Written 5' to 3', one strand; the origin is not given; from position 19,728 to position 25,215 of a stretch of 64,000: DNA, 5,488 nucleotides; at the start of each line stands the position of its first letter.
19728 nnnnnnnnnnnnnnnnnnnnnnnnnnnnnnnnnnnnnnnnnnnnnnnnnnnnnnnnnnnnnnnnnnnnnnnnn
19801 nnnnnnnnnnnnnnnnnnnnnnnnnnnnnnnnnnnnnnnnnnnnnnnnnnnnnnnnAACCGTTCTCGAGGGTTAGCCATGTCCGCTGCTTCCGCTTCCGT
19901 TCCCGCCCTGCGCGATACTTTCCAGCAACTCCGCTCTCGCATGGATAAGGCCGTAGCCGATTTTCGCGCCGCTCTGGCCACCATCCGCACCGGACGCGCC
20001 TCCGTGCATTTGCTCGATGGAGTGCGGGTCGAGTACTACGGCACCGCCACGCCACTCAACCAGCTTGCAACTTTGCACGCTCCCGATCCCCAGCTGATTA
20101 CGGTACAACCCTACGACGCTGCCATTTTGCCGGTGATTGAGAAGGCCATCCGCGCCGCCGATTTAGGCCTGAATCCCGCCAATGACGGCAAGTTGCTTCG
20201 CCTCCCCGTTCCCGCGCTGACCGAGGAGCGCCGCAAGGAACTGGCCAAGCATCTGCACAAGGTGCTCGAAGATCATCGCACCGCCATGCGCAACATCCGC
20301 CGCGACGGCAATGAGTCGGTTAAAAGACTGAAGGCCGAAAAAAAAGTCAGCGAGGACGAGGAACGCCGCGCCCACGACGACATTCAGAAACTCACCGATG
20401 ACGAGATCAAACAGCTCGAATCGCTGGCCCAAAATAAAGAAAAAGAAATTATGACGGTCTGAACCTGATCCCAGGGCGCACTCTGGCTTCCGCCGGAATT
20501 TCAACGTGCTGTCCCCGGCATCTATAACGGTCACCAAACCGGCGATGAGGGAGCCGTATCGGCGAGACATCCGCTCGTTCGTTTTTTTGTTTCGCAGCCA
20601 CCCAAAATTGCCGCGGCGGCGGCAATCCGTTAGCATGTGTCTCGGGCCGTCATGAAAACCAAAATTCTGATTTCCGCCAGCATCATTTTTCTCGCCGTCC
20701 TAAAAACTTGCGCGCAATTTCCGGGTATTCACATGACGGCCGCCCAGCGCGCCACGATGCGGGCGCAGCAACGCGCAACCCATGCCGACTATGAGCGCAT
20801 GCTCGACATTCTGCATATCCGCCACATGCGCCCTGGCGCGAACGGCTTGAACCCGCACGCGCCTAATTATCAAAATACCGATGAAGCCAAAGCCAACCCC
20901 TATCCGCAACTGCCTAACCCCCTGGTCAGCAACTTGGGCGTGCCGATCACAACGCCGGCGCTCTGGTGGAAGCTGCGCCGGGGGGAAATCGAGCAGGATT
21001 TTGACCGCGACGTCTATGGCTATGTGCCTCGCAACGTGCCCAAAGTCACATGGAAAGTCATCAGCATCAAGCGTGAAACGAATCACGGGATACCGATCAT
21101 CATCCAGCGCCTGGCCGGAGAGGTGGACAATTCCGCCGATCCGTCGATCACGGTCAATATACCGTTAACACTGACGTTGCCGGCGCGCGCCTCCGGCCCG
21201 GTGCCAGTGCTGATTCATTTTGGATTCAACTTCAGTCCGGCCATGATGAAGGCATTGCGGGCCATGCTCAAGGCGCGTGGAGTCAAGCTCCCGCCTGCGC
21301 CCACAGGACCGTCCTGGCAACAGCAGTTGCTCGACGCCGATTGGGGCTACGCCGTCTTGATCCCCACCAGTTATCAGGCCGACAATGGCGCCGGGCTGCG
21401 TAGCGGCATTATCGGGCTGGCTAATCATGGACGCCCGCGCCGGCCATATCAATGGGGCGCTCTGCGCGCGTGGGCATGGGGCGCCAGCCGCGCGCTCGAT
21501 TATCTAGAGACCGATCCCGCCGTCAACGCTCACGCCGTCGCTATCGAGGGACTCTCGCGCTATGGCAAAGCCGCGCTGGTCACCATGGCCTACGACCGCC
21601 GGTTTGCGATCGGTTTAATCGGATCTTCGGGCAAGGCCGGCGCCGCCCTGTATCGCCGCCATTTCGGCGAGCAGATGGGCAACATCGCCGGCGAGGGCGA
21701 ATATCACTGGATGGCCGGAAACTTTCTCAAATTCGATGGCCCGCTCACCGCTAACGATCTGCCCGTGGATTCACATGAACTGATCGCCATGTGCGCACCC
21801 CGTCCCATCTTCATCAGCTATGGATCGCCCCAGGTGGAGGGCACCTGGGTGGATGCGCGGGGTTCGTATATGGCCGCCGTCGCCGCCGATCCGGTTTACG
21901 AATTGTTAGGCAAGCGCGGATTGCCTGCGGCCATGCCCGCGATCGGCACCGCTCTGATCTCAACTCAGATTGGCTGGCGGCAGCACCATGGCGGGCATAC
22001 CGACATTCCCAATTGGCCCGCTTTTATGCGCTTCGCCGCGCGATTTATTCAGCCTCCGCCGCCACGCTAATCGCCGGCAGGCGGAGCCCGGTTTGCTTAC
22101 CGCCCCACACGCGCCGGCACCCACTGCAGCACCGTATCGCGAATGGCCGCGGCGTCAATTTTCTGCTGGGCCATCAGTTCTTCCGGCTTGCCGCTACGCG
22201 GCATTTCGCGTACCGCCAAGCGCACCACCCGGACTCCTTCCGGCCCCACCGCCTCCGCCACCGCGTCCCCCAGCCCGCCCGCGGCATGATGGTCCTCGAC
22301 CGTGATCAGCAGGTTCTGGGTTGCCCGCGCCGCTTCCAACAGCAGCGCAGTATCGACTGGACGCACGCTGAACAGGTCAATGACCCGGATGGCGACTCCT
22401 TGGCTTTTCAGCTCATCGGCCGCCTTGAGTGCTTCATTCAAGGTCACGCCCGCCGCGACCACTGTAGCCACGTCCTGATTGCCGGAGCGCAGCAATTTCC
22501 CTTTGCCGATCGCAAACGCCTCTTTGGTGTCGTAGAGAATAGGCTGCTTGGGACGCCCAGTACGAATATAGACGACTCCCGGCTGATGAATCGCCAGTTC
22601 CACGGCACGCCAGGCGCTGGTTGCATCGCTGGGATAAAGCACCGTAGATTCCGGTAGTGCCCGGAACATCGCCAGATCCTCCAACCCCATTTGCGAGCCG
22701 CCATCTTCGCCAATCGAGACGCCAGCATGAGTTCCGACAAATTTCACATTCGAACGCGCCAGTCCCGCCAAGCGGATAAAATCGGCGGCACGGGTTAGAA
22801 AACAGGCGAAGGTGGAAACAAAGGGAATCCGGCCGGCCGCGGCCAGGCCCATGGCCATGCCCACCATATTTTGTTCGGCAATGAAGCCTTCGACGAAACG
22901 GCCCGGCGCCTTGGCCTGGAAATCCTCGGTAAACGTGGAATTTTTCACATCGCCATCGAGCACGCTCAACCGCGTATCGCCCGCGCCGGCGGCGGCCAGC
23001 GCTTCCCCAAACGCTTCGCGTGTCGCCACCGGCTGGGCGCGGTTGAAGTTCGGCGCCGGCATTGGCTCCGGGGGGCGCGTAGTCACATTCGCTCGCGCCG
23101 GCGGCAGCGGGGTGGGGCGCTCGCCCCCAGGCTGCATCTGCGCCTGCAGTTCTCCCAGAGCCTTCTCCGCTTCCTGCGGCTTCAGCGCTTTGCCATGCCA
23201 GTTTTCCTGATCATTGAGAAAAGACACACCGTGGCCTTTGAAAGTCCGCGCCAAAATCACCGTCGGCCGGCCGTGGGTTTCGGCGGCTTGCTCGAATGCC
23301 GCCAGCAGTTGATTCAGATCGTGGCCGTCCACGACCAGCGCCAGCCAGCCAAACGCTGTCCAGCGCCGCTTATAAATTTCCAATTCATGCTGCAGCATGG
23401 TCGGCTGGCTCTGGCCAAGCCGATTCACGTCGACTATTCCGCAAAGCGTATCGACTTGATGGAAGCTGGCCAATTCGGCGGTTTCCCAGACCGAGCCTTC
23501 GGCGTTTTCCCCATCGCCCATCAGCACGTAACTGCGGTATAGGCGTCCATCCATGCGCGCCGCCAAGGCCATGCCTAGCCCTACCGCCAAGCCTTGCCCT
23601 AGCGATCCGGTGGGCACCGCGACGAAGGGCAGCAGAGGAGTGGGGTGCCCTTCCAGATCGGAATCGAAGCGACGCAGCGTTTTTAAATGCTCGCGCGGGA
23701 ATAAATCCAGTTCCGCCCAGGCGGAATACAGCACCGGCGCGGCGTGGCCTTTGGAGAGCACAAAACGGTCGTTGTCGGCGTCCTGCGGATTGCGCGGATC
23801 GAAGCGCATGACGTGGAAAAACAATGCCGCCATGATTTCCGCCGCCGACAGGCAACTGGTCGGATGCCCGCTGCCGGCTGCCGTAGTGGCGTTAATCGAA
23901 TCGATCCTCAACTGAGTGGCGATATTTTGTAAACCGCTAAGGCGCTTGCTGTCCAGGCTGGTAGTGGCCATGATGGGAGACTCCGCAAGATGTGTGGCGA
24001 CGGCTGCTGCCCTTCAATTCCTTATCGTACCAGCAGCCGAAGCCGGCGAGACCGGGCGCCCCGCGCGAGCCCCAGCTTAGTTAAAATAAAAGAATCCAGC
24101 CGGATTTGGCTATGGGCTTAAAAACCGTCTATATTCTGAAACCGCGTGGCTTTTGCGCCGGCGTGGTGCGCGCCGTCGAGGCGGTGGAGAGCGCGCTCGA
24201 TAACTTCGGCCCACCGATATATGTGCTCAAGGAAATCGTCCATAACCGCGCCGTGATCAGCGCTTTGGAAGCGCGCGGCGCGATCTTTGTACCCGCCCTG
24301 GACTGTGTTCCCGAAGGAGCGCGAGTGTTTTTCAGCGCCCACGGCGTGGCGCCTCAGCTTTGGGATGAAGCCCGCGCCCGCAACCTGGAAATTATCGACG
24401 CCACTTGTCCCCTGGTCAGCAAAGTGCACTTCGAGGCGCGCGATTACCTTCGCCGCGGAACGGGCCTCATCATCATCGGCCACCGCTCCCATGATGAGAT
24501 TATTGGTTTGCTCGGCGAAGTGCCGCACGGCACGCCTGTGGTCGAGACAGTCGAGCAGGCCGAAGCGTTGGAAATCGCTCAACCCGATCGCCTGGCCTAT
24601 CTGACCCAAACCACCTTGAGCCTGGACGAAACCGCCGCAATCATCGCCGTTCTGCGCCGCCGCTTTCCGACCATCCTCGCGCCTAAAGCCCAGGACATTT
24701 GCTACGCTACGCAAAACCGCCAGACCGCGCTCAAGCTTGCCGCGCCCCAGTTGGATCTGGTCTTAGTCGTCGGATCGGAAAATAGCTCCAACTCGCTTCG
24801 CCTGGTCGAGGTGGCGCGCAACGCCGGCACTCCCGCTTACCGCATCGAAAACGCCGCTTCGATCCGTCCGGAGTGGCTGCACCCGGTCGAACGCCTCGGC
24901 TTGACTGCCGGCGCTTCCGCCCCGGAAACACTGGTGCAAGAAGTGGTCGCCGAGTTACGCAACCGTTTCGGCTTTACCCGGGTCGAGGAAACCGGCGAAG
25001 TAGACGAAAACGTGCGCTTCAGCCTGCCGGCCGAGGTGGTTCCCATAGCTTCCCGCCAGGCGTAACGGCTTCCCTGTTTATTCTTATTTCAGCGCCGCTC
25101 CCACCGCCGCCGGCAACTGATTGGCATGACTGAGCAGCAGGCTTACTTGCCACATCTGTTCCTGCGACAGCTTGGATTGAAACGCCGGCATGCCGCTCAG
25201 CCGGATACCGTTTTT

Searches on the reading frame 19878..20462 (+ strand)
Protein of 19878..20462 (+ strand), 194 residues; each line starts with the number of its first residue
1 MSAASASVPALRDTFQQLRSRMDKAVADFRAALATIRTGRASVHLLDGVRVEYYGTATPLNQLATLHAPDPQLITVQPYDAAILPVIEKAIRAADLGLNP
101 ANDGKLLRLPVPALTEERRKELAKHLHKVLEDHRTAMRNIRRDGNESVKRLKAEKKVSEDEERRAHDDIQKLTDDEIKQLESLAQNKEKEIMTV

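Call 80: search_protein_families(library=pfam, proteins=[window:19878-20462:+], max_evalue=0.00001)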
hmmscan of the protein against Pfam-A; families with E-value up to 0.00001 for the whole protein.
window:19878-20462:+ (194 aa): 1 family
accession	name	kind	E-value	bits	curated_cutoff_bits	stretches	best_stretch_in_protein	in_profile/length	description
PF01765.24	RRF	-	8.5e-64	214.7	29.7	1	30-192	2-164/164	Ribosome recycling factor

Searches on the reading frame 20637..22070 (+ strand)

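Call 80: search_protein_families(library=pfam, proteins=[window:20637-22070:+], max_evalue=0.00001)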
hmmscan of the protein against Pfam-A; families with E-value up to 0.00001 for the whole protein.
window:20637-22070:+ (477 aa): 1 family
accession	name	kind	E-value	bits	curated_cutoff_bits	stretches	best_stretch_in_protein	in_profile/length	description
PF22244.2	GCE_fung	-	1.1e-32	114.2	27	1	272-425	76-231/231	Glucuronyl esterase, fungi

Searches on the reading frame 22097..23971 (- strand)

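Call 80: search_protein_families(library=pfam, proteins=[window:22097-23971:-], max_evalue=0.00001)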
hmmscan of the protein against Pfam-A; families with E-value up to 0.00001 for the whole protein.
window:22097-23971:- (624 aa): 4 families
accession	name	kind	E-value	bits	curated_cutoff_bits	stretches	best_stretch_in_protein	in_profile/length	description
PF02779.29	Transket_pyr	-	3.9e-44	150.8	27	1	314-474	2-170/174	Transketolase, pyrimidine binding domain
PF00456.26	Transketolase_N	-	1.2e-42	146.5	22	1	16-270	4-270/334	Transketolase, thiamine diphosphate binding domain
PF02780.25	Transketolase_C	-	1.2e-24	87.1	25.9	1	489-610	1-124/124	Transketolase, C-terminal domain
PF00676.26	E1_dh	-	3.4e-10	39.8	22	1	124-248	103-229/300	Dehydrogenase E1 component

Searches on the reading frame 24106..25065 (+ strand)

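Call 81: search_protein_families(library=pfam, proteins=[window:24106-25065:+], max_evalue=0.00001)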
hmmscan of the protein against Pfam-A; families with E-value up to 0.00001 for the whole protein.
window:24106-25065:+ (319 aa): 1 family
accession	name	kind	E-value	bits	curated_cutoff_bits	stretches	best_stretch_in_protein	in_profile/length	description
PF02401.23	LYTB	-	7.1e-88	294.8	24.5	1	8-284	1-266/267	LytB protein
